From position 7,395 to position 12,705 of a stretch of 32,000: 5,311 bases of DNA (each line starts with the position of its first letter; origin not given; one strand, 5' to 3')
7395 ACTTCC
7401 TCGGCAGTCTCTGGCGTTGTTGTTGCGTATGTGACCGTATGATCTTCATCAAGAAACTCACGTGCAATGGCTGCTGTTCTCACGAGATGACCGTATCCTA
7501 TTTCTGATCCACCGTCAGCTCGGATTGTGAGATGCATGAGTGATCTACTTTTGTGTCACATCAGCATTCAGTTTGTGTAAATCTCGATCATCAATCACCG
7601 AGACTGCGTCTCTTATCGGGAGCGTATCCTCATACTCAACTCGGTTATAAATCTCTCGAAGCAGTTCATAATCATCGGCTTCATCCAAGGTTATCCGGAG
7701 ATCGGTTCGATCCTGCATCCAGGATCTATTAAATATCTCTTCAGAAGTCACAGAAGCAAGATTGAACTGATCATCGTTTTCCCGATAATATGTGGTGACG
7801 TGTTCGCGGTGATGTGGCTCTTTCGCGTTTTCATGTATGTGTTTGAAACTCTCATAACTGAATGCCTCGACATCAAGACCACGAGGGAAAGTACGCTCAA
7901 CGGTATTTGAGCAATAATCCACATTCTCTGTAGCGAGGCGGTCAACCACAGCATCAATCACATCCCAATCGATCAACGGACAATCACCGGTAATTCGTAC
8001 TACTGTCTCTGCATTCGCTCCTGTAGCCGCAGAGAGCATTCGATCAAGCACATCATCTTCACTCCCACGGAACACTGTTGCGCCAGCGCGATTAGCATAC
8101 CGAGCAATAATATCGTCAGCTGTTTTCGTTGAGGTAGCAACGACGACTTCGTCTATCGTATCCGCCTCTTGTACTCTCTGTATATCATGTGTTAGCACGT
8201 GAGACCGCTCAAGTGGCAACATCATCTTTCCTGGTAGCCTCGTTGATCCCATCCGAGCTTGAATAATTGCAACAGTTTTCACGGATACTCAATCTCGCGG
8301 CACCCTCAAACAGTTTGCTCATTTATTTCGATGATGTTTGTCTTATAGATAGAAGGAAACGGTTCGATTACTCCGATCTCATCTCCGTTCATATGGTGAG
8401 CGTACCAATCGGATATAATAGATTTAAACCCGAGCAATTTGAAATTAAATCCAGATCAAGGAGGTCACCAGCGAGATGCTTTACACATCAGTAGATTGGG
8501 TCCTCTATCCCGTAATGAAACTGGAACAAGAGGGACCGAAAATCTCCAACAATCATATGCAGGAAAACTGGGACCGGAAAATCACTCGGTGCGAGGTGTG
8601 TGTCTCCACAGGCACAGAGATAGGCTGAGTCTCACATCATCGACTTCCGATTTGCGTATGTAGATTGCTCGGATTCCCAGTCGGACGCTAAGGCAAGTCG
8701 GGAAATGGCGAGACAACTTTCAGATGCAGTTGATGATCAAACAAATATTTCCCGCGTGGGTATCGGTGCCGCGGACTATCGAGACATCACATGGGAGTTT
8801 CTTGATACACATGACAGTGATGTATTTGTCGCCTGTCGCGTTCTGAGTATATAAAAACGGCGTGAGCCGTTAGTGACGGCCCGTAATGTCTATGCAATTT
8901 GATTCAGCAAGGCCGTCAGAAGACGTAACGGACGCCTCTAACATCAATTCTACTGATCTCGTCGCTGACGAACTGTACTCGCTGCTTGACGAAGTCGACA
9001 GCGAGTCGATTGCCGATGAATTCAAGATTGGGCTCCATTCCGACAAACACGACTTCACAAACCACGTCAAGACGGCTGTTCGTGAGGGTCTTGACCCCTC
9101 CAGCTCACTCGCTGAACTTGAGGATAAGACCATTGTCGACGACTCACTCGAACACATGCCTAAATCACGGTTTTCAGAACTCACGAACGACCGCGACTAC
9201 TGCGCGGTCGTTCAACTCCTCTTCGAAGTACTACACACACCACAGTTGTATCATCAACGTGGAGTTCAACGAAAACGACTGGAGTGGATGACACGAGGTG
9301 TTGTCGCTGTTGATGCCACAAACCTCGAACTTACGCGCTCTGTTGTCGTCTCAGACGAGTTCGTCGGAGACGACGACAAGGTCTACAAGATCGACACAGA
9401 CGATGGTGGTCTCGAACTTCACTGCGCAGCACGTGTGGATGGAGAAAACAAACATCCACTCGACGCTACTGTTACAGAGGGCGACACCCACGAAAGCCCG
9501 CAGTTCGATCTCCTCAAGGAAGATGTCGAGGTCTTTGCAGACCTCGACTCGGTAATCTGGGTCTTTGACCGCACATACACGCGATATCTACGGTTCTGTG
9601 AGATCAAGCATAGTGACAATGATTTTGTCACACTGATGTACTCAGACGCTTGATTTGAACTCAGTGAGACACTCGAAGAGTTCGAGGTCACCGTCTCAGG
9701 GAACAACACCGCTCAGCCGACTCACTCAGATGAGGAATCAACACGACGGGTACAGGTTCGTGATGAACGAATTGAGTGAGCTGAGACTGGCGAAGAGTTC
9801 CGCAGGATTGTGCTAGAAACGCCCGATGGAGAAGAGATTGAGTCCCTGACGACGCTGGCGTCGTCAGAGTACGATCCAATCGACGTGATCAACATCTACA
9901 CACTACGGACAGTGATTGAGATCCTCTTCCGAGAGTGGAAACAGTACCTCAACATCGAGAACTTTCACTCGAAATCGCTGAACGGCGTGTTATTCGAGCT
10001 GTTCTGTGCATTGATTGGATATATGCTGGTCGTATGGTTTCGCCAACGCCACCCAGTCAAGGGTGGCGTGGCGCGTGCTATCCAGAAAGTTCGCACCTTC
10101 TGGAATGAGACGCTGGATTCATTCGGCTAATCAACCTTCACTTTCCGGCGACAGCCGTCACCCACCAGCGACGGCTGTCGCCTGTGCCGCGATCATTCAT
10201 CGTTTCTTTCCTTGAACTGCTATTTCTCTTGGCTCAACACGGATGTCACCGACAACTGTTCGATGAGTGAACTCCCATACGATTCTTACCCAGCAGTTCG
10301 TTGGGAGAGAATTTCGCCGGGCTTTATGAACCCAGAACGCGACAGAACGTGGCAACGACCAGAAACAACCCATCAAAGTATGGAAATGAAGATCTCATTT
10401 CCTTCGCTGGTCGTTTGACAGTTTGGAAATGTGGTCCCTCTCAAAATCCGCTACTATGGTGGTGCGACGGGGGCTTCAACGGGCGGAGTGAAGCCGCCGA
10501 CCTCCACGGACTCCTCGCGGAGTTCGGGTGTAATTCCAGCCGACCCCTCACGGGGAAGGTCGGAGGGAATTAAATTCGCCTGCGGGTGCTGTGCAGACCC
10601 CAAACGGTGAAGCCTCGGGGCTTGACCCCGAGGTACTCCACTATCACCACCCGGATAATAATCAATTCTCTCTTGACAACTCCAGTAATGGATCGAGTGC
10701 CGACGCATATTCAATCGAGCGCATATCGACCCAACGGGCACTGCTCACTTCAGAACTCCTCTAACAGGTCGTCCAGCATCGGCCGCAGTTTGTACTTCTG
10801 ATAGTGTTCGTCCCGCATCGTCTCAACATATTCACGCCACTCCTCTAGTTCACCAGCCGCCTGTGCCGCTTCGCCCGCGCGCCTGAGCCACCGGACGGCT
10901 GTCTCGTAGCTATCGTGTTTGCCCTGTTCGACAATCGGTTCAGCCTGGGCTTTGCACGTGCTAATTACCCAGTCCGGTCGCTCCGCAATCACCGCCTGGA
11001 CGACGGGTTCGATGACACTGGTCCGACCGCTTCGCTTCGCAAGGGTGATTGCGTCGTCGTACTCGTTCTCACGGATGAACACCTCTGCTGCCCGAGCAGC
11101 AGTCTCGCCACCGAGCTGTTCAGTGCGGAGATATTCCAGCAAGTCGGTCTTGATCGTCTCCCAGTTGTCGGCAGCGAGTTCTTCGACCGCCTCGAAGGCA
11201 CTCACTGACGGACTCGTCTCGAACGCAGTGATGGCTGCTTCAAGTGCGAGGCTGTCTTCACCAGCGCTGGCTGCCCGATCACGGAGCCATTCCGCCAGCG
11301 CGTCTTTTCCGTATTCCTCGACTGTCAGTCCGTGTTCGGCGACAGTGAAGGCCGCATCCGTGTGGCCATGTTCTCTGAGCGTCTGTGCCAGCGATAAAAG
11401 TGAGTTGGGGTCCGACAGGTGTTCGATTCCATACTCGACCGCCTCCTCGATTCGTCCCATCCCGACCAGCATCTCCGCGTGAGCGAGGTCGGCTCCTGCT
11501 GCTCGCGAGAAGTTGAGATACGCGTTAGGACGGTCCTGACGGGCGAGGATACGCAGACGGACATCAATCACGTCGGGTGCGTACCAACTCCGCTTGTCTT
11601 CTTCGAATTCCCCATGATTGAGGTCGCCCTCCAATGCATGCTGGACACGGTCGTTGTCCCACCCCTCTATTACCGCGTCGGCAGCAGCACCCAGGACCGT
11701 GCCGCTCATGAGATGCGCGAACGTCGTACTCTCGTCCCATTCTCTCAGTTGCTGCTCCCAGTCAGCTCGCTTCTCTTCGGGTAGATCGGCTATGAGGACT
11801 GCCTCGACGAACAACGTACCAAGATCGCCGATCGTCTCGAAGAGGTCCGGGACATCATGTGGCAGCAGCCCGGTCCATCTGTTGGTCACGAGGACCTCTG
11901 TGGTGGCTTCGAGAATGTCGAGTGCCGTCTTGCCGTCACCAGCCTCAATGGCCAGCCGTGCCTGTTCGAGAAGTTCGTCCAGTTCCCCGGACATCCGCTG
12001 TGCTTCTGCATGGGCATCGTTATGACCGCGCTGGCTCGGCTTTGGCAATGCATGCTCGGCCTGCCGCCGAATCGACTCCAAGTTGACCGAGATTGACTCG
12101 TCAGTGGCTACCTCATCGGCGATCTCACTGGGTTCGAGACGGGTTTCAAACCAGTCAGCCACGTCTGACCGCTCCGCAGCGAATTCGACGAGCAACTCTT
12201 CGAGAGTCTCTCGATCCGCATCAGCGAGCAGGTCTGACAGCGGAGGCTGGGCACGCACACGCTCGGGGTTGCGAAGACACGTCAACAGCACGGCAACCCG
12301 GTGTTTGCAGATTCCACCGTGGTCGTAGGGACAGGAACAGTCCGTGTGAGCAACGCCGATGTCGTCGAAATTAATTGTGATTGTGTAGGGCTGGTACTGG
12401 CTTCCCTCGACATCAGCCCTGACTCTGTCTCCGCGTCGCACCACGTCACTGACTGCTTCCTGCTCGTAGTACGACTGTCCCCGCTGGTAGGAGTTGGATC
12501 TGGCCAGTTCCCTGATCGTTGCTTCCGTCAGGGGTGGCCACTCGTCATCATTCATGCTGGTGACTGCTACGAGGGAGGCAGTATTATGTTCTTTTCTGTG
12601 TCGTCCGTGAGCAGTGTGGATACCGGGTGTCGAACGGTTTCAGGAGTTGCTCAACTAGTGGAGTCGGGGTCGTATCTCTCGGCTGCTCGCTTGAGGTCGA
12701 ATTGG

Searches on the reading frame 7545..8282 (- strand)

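Call 7: search_protein_families(library=pfam, proteins=[window:7545-8282:-], max_evalue=0.01)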
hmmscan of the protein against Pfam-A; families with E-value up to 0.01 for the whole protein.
window:7545-8282:- (245 aa): 4 families
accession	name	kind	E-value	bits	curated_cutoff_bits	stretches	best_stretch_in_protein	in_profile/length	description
PF02348.25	CTP_transf_3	-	8.3e-31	107.9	22.6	1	4-177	1-171/217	Cytidylyltransferase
PF12804.13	NTP_transf_3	-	1.5e-07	32.2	27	1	10-155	11-147/160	MobA-like NTP transferase domain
PF09837.15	DUF2064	-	0.00011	22.5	25.8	1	35-120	3-89/120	Uncharacterized protein conserved in bacteria (DUF2064)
PF10686.14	YAcAr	-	0.0013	18.9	28.2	0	36-70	23-56/66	YspA, cpYpsA-related SLOG family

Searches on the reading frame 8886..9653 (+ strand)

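Call 7: search_protein_families(library=pfam, proteins=[window:8886-9653:+], max_evalue=0.01)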
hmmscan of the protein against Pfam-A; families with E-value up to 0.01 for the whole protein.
window:8886-9653:+ (255 aa): 1 family
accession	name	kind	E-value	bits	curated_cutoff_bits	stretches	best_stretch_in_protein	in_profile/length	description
PF01609.27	DDE_Tnp_1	-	1.7e-05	25.1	23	1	136-237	3-94/200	Transposase DDE domain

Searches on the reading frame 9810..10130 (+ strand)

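Call 64: search_protein_families(library=pfam, proteins=[window:9810-10130:+], max_evalue=0.01)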
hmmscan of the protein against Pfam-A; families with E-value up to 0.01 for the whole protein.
window:9810-10130:+ (106 aa): 2 families
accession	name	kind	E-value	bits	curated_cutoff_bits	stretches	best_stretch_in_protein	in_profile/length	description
PF01609.27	DDE_Tnp_1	-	2.3e-09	37.7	23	1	14-73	141-200/200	Transposase DDE domain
PF13701.12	DDE_Tnp_1_4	-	9.1e-05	21.3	34.7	1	14-88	311-384/435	Transposase DDE domain group 1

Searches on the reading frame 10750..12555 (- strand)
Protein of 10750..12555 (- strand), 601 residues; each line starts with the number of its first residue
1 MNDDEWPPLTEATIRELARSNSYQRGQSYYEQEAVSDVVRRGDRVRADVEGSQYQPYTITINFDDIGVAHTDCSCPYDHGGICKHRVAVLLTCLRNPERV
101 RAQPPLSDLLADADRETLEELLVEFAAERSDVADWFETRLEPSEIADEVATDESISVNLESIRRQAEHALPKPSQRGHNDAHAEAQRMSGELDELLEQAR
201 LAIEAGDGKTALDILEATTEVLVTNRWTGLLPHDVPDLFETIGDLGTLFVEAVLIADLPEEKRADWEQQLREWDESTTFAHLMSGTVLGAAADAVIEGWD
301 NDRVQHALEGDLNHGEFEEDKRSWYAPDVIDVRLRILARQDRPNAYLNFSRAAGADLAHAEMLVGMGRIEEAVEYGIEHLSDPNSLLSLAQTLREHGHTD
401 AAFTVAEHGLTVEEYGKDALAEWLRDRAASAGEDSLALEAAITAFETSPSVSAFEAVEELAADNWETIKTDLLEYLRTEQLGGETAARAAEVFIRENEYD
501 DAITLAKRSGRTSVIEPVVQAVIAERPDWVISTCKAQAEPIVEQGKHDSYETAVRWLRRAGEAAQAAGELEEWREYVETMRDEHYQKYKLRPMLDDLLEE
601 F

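Call 7: search_protein_families(library=pfam, proteins=[window:10750-12555:-], max_evalue=0.01)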
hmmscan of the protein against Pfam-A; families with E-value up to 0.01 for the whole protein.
window:10750-12555:- (601 aa): 1 family
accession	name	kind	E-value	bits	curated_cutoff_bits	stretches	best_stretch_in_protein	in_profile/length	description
PF04434.22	SWIM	-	4.5e-07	29.7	19.6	1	57-93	1-37/38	SWIM zinc finger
